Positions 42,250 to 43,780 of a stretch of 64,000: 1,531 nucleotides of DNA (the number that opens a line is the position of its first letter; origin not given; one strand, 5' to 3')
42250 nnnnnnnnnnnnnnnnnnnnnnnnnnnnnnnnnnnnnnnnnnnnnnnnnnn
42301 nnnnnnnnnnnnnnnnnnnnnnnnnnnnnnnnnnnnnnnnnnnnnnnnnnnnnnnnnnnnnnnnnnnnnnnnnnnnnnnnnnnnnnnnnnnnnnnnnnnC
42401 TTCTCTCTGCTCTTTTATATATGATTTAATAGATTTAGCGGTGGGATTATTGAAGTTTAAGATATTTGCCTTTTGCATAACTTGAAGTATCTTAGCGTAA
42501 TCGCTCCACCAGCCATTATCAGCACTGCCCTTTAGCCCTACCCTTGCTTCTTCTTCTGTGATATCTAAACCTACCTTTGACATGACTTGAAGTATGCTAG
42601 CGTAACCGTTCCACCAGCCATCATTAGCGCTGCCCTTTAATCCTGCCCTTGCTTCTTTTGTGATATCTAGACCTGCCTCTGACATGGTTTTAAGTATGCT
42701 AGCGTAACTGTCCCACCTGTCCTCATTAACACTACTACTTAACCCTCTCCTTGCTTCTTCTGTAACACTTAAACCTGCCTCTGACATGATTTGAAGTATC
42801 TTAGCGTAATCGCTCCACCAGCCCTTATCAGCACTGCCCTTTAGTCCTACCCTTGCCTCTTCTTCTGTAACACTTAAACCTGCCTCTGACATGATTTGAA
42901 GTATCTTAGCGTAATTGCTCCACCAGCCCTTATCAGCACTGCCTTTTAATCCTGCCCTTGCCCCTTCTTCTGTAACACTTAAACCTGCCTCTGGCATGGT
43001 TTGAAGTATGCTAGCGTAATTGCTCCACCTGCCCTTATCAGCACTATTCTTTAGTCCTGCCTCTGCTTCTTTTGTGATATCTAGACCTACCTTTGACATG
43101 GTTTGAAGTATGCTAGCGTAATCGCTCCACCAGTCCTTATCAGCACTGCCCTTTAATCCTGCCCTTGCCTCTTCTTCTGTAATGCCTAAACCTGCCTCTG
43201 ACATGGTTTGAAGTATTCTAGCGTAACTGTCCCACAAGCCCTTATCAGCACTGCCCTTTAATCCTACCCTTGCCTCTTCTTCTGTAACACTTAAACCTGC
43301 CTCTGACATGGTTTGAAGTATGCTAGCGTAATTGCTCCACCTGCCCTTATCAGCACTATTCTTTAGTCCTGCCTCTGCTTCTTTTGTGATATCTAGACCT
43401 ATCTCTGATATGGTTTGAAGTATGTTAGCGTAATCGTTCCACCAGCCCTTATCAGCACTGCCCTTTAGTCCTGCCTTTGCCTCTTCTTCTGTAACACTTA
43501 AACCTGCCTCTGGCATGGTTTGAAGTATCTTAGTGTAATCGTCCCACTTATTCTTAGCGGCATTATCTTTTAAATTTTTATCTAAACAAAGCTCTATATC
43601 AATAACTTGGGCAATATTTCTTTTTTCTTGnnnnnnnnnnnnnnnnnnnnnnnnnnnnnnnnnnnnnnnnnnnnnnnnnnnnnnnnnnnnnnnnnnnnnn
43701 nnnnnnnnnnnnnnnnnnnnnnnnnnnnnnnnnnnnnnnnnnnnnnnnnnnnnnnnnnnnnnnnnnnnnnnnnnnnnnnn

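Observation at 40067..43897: Giant 1276-aa protein with ~11 near-identical 34/35-aa repeats whose variation is confined to a few positions, plus a GNAT-like C-terminus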

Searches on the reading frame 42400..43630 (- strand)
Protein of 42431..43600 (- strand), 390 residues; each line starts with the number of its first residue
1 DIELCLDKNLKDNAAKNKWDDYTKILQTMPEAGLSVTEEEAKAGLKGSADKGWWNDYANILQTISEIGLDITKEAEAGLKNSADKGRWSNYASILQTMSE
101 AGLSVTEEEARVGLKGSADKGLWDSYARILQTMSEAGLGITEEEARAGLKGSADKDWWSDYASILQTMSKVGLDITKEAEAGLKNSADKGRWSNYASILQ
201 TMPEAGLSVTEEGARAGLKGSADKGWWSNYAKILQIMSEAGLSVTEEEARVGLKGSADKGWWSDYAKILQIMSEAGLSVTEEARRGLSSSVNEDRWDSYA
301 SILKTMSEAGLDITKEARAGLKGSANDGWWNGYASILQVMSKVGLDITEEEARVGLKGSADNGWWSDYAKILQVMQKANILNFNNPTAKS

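Call 19: predict_structure(protein=window:42400-43630:-)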
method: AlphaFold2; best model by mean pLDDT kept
length: 410 residues; sequences in the alignment: 1
mean_pLDDT: 84.7   pTM: 0.71
mean pLDDT of the five models: 84.7, 83.8, 50.1, 49.5, 46.8
residues with pLDDT >= 90: 180; 70-90: 193; 50-70: 10; < 50: 27
segments of 3 or more residues with pLDDT < 50: 1-8, 392-410
pLDDT, mean of each block of 10 residues (from residue 1): 45 75 83 81 78 86 82 86 91 89 91 90 95 93 92 94 87 90 91 90 90 87 94 91 93 93 91 90 90 89 88 90 93 91 92 86 82 75 73 44 43
secondary structure, 60 per line:
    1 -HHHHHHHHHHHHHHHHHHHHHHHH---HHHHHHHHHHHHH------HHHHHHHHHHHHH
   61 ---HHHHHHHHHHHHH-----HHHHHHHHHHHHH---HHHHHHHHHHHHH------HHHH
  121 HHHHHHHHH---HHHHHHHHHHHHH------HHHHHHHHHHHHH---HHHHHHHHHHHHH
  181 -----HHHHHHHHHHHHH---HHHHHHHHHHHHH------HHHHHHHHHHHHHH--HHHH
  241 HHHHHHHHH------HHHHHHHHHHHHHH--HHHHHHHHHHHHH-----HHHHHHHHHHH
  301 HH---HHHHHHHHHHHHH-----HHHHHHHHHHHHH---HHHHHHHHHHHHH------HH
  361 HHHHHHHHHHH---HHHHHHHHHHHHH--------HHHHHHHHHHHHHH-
elements in order: H2-25 H29-41 H48-60 H64-76 H82-94 H98-110 H117-129 H133-145 H152-164 H168-180 H186-198 H202-214 H221-234 H237-249 H256-269 H272-284 H290-302 H306-318 H324-336 H340-352 H359-371 H375-387 H396-409

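Call 23: fold_search(model_id=the predicted structure, library=pdb)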
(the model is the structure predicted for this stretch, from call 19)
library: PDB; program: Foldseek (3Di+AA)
matches with E <= 10: 1479; with E <= 0.001: 29
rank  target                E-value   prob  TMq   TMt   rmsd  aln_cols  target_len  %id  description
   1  9gyt_1u               1.8e-06  1.00  0.29  0.19  29.9       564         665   12  High resolution structure of B. oleracea mitoribosome (released 2025-10-15)
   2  9evs_1u               8.6e-06  1.00  0.31  0.21  32.6       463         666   13  Structure of the flowering plant mitoribosome with P-site tRNA (released 2025-09-03)
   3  5orm                  1.5e-05  1.00  0.21  0.23  19.1       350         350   14  Crystal structure of designed cPPR-Telo1 (released 2018-06-20)
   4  5i9f_A                1.8e-05  1.00  0.18  0.19  17.7       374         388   14  Crystal structure of designed pentatricopeptide repeat protein dPPR-U10 in complex with its target RNA U10 (released 2016-04-27)
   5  5i9g_C                3.1e-05  1.00  0.18  0.20  17.7       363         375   14  Crystal structure of designed pentatricopeptide repeat protein dPPR-U8C2 in complex with its target RNA U8C2 (released 2016-04-27)
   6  5orq_A                3.2e-05  1.00  0.18  0.20  17.3       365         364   13  Crystal structure of designed cPPR-Telo1 in complex with ssDNA (released 2018-06-20)
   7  8fni_6                3.8e-05  1.00  0.46  0.43  10.3       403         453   10  Cryo-EM structure of RNase-treated RESC-B in trypanosomal RNA editing (released 2023-07-19)
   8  8r6s_G                4.4e-05  1.00  0.21  0.13  22.6       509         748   13  Plastid-encoded RNA polymerase (Integrated model) (released 2024-03-13)
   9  7rdr_A                4.4e-05  1.00  0.19  0.17  19.6       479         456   10  Circular tandem repeat protein with novel repeat topology and enhanced subunit contact surfaces (released 2021-09-01)
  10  6een_D                5.4e-05  1.00  0.19  0.23  16.4       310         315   18  Crystal structure of a designer Pentatrico Peptide RNA binding protein, bound to a complex RNA target and featuring an (released 2019-08-21)
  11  9gyt_g                6.2e-05  1.00  0.27  0.21  24.2       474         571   10  High resolution structure of B. oleracea mitoribosome (released 2025-10-15)
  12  6een_B                8.2e-05  1.00  0.19  0.23  16.4       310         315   18  Crystal structure of a designer Pentatrico Peptide RNA binding protein, bound to a complex RNA target and featuring an (released 2019-08-21)
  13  4m57                  1.3e-04  1.00  0.23  0.15  17.1       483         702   14  Crystal structure of the pentatricopeptide repeat protein PPR10 from maize (released 2013-10-30)
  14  6een_C                1.6e-04  1.00  0.19  0.23  16.4       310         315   18  Crystal structure of a designer Pentatrico Peptide RNA binding protein, bound to a complex RNA target and featuring an (released 2019-08-21)
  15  8r5o_F                1.6e-04  1.00  0.25  0.20  16.4       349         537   15  Plastid-encoded RNA polymerase (released 2024-03-13)
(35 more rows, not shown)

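Call 26: search_protein_families(library=pfam, proteins=[window:42431-43600:-], max_evalue=10)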
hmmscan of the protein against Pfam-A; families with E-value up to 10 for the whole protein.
window:42431-43600:- (390 aa): 12 families
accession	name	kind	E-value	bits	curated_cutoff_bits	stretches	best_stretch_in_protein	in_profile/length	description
PF25532.1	CH_CAMSAP2_N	-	3.5e-11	43.7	27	0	84-112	77-105/135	CAMSAP2-like, calponin-homology domain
PF18579.7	Raf1_HTH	-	3.1e-10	40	27.3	1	85-115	13-43/61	Rubisco accumulation factor 1 helix turn helix domain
PF22470.1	Histone_HNS_N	-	1.9e-06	28.1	24.5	0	76-107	43-74/79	H-NS histone-like proteins, N-terminal domain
PF03743.19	TrbI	-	7e-06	26.4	35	2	137-177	83-124/188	Bacterial conjugation TrbI-like protein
PF12535.13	Nudix_N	-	1.7e-05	24.9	27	0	87-104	2-19/56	Hydrolase of X-linked nucleoside diphosphate N terminal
PF17177.10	PPR_long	-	0.00045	20.1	27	0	92-136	144-188/211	Pentacotripeptide-repeat region of PRORP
PF13669.12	Glyoxalase_4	-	0.0026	18.4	27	0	20-47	77-104/109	Glyoxalase/Bleomycin resistance protein/Dioxygenase superfamily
PF25354.1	Ig_NUP210_16th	-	0.0027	17.6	27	2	224-246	29-52/72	NUP210-like, Ig-like domain 16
PF13217.11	DUF4025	-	0.032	14.5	25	0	98-108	24-34/50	Protein of unknown function (DUF4025)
PF23984.1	DUF7307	-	0.049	14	27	0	70-105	14-49/129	Pam3 gp33-like protein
PF17310.7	DUF5357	-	0.25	10.4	25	0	63-136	193-266/322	Family of unknown function (DUF5357)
PF19753.4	DUF6240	-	0.35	10.6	26.6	0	259-285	122-148/276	Family of unknown function (DUF6240)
